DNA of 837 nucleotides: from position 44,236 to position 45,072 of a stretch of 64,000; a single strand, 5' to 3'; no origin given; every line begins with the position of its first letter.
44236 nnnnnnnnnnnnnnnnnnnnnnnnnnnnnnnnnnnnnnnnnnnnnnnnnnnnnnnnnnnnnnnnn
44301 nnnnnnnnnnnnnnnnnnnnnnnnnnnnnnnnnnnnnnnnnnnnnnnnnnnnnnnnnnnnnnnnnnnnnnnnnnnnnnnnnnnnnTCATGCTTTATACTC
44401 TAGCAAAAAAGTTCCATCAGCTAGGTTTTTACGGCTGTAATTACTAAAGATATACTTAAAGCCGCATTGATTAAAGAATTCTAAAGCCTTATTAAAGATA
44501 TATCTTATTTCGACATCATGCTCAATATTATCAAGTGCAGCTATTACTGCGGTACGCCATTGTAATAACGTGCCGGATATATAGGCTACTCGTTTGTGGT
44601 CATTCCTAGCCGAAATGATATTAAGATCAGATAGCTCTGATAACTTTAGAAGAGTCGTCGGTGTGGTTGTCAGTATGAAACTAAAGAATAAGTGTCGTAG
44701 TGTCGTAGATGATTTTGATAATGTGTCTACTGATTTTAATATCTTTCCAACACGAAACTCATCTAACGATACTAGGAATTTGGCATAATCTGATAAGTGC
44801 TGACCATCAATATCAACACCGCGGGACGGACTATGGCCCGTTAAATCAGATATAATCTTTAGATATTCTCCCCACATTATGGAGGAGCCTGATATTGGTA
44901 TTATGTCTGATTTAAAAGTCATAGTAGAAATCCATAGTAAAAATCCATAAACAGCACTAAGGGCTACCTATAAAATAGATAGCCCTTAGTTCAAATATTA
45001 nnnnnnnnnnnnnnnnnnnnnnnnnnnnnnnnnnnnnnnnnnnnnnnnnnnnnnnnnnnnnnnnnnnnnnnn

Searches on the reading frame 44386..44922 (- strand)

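Call 9: search_protein_families(library=pfam, proteins=[window:44386-44922:-], max_evalue=0.01)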
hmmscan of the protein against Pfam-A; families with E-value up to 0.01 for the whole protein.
window:44386-44922:- (178 aa): 0 families

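Call 11: search_protein_families(library=phrogs, proteins=[window:44386-44922:-], max_evalue=0.001)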
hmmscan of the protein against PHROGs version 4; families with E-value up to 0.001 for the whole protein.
window:44386-44922:- (178 aa): 0 families

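Call 55: search_protein_families(library=pfam, proteins=[window:44386-44922:-], max_evalue=1)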
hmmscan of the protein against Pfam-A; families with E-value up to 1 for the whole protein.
window:44386-44922:- (178 aa): 2 families
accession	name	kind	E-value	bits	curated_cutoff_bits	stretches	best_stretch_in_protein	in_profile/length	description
PF15627.12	CEP76-C2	-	0.056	13.4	27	1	87-140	80-132/157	CEP76 C2 domain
PF01827.32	FTH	-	0.13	12.4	22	0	41-76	86-120/141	FTH domain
